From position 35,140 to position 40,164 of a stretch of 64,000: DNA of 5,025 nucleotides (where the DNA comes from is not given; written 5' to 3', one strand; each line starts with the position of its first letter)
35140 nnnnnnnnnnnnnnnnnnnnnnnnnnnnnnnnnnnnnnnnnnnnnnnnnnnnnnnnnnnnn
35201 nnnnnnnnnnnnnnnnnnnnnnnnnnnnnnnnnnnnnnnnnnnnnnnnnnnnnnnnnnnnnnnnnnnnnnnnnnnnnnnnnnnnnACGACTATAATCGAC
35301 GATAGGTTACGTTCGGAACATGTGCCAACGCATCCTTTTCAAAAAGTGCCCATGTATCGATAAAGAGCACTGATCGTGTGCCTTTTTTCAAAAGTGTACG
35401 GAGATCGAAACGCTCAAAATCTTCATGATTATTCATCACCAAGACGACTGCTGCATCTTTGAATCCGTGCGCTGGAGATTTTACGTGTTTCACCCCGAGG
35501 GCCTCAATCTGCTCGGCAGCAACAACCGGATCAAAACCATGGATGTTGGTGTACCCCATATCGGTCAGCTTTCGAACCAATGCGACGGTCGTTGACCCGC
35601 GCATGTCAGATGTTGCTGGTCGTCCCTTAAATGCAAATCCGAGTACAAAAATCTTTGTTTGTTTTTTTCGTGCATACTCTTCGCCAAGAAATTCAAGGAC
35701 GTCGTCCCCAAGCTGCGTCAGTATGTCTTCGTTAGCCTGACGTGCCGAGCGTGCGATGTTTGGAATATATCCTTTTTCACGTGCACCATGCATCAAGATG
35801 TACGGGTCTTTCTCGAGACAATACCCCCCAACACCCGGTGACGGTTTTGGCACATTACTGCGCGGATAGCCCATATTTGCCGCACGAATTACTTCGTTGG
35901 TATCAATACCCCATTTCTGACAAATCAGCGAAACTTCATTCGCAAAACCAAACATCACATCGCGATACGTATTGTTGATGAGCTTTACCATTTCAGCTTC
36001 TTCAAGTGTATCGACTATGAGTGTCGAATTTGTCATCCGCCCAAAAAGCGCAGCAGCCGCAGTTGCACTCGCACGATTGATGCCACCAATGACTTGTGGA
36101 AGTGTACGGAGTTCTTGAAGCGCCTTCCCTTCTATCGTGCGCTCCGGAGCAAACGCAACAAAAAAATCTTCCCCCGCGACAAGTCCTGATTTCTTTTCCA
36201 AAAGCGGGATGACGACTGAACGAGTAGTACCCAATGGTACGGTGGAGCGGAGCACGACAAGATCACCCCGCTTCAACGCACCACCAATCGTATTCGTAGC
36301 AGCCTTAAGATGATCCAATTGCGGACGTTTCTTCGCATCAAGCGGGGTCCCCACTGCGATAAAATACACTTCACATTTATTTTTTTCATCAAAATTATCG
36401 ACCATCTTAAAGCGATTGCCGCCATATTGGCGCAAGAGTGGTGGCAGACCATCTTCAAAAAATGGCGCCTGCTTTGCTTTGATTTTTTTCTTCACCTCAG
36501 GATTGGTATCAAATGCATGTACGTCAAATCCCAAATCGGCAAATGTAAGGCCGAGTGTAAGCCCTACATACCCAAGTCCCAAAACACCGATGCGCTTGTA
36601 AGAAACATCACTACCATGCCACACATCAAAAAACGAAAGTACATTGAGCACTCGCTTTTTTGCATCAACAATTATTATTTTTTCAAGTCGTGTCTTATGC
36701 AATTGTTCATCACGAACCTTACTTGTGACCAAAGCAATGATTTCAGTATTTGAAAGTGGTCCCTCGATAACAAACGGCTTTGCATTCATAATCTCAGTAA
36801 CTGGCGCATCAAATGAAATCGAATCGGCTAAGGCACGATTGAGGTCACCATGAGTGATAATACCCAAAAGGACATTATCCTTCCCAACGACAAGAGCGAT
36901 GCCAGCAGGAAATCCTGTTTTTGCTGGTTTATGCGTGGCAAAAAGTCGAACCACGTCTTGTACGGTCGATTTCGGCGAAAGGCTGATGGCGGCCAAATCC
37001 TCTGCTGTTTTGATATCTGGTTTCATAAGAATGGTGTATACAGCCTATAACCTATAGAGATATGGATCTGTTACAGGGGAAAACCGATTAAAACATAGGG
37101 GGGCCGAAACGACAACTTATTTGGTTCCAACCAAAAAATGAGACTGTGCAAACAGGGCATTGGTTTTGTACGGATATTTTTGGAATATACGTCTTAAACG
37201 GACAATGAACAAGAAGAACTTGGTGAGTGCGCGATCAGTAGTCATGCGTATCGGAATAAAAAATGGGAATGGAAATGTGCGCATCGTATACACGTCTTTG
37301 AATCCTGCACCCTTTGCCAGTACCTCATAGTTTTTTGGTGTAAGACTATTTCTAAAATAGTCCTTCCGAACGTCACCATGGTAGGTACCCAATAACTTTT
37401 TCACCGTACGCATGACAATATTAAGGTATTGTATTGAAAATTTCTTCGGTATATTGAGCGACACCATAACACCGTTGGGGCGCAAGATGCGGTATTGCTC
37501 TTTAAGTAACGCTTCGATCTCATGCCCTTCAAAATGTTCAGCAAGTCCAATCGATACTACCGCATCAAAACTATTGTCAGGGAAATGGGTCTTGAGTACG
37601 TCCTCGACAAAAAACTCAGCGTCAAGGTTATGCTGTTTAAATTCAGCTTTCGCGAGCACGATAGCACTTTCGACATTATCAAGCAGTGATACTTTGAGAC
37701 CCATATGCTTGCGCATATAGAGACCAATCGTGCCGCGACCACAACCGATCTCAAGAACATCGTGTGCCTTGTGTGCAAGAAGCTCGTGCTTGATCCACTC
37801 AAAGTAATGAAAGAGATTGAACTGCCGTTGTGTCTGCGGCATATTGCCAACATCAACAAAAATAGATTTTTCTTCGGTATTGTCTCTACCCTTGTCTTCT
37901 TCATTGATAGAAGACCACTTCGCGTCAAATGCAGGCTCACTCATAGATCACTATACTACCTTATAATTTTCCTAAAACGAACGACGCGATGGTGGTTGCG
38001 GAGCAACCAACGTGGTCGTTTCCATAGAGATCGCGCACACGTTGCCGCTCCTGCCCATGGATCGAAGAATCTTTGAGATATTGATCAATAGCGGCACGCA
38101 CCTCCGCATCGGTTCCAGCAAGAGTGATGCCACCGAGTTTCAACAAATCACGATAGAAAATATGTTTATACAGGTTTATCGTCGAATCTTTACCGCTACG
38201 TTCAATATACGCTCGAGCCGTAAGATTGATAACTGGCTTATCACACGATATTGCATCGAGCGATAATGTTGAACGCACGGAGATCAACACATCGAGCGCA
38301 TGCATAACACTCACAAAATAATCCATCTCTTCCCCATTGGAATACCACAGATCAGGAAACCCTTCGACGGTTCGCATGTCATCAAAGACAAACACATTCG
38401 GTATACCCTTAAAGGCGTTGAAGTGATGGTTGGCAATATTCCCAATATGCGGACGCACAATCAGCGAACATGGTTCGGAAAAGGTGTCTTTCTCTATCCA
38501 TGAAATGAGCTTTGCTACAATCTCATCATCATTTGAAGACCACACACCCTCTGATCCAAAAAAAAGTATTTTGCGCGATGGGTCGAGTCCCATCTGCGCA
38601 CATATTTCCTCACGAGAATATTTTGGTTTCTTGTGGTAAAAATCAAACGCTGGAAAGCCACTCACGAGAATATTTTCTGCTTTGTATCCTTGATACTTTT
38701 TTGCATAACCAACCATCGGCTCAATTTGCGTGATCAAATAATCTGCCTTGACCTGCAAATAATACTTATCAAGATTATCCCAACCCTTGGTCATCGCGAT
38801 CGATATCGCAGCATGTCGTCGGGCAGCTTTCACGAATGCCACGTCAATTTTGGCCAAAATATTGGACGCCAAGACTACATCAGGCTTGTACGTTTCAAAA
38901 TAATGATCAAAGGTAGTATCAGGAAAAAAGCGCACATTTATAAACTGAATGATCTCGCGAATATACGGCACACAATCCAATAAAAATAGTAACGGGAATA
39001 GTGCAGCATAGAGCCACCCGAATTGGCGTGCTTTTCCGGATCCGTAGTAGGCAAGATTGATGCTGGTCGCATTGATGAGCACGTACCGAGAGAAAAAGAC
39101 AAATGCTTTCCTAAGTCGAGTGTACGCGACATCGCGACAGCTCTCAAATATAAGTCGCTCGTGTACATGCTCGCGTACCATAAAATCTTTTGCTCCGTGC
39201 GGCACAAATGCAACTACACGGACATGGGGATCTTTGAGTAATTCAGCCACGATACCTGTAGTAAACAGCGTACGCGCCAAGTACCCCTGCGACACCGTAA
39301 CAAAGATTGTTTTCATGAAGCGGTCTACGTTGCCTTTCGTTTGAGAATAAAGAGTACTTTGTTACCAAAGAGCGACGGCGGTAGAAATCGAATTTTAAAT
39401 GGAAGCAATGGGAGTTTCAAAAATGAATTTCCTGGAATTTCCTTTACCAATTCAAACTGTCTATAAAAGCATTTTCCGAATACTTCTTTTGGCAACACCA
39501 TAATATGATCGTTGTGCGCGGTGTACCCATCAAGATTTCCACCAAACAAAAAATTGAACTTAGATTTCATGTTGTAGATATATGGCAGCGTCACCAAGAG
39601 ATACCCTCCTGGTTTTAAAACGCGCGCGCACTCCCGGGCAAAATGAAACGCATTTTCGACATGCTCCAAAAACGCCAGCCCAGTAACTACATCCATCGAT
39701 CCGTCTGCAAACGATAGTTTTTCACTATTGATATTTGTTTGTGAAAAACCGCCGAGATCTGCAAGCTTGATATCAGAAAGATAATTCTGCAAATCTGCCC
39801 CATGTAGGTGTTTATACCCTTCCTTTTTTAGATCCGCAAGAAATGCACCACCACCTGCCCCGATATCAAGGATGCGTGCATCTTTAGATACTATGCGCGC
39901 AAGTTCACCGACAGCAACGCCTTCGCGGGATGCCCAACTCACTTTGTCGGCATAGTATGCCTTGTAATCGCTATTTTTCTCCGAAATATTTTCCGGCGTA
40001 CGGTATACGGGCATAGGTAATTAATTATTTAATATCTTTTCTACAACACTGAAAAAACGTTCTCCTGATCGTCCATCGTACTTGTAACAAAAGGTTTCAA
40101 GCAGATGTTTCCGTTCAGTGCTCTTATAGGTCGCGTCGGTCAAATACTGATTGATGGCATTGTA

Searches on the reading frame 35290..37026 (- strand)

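Call 26: search_protein_families(library=pfam, proteins=[window:35290-37026:-], max_evalue=0.0001)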
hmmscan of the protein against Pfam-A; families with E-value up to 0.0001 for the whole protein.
window:35290-37026:- (578 aa): 4 families
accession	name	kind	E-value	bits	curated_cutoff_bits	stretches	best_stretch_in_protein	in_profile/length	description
PF03721.20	UDPG_MGDP_dh_N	-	4.3e-40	137.7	27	1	145-323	2-182/187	UDP-glucose/GDP-mannose dehydrogenase family, NAD binding domain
PF00984.24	UDPG_MGDP_dh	-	3e-25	88.6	25.4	1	342-433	1-93/94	UDP-glucose/GDP-mannose dehydrogenase family, central domain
PF03720.21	UDPG_MGDP_dh_C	-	1.3e-14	54.8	30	1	461-562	2-101/103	UDP-glucose/GDP-mannose dehydrogenase family, UDP binding domain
PF00571.33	CBS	-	9.5e-06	26.3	24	0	14-67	10-56/57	CBS domain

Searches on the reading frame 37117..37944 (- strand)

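Call 26: search_protein_families(library=pfam, proteins=[window:37117-37944:-], max_evalue=0.0001)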
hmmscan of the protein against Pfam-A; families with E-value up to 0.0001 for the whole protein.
window:37117-37944:- (275 aa): 8 families
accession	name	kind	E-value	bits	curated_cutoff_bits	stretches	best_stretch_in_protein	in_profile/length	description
PF13649.12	Methyltransf_25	-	4.4e-21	75.8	27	1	63-158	1-97/97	Methyltransferase domain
PF08241.18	Methyltransf_11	-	5.7e-18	65.8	21.2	1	64-161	1-94/95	Methyltransferase domain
PF08242.18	Methyltransf_12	-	5.4e-13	49.9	30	1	64-159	1-97/98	Methyltransferase domain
PF13847.12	Methyltransf_31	-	5.9e-13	49.2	27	1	58-165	2-112/145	Methyltransferase domain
PF13489.12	Methyltransf_23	-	5.7e-11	42.8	27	1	55-218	16-162/164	Methyltransferase domain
PF05175.20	MTS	-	6.4e-11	42.6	23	1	56-163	28-139/170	Methyltransferase small domain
PF02353.26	CMAS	-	2.6e-09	37.2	27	1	59-168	62-170/273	Mycolic acid cyclopropane synthetase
PF01209.24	Ubie_methyltran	-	2.1e-07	31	20.1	1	57-168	45-157/233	ubiE/COQ5 methyltransferase family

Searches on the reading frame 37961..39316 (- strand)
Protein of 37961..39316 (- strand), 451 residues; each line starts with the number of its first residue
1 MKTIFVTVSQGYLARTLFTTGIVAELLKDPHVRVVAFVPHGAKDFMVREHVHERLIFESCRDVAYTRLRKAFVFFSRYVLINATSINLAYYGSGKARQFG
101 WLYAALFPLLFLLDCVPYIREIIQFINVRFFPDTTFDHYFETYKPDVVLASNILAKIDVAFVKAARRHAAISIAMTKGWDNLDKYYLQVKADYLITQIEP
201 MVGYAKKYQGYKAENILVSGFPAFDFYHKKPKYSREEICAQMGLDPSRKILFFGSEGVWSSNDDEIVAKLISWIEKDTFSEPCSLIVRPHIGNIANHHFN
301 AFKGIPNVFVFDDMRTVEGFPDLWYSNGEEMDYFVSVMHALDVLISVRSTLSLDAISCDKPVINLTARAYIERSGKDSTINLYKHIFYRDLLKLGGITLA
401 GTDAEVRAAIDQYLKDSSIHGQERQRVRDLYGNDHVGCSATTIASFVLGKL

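Call 26: search_protein_families(library=pfam, proteins=[window:37961-39316:-], max_evalue=0.0001)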
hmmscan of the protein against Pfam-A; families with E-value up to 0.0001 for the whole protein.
window:37961-39316:- (451 aa): 0 families

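Call 40: search_protein_families(library=pfam, proteins=[window:37961-39316:-], max_evalue=1)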
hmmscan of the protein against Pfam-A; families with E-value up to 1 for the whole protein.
window:37961-39316:- (451 aa): 1 family
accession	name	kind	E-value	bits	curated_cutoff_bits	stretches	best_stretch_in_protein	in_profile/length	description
PF04464.20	Glyphos_transf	-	0.0034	16.8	22.1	1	190-253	134-197/367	CDP-Glycerol:Poly(glycerophosphate) glycerophosphotransferase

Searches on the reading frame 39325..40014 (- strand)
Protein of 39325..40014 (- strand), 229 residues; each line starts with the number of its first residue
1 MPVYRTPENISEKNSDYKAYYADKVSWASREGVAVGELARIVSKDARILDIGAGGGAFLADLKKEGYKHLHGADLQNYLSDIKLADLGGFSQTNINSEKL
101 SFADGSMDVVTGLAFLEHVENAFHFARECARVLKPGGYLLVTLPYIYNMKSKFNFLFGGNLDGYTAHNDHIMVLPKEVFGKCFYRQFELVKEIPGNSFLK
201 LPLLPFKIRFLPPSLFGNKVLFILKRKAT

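Call 26: search_protein_families(library=pfam, proteins=[window:39325-40014:-], max_evalue=0.0001)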
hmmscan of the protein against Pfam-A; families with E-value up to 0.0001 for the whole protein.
window:39325-40014:- (229 aa): 5 families
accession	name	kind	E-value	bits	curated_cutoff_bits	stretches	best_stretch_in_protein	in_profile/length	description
PF08241.18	Methyltransf_11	-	1.6e-16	61.1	21.2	1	49-141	1-95/95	Methyltransferase domain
PF13489.12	Methyltransf_23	-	1e-12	48.5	27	1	39-144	14-119/164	Methyltransferase domain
PF13649.12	Methyltransf_25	-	2.6e-11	44.5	27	1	48-137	1-97/97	Methyltransferase domain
PF08242.18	Methyltransf_12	-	1.3e-10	42.3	30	1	49-139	1-98/98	Methyltransferase domain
PF13847.12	Methyltransf_31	-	6.5e-08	32.8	27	1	44-154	3-127/145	Methyltransferase domain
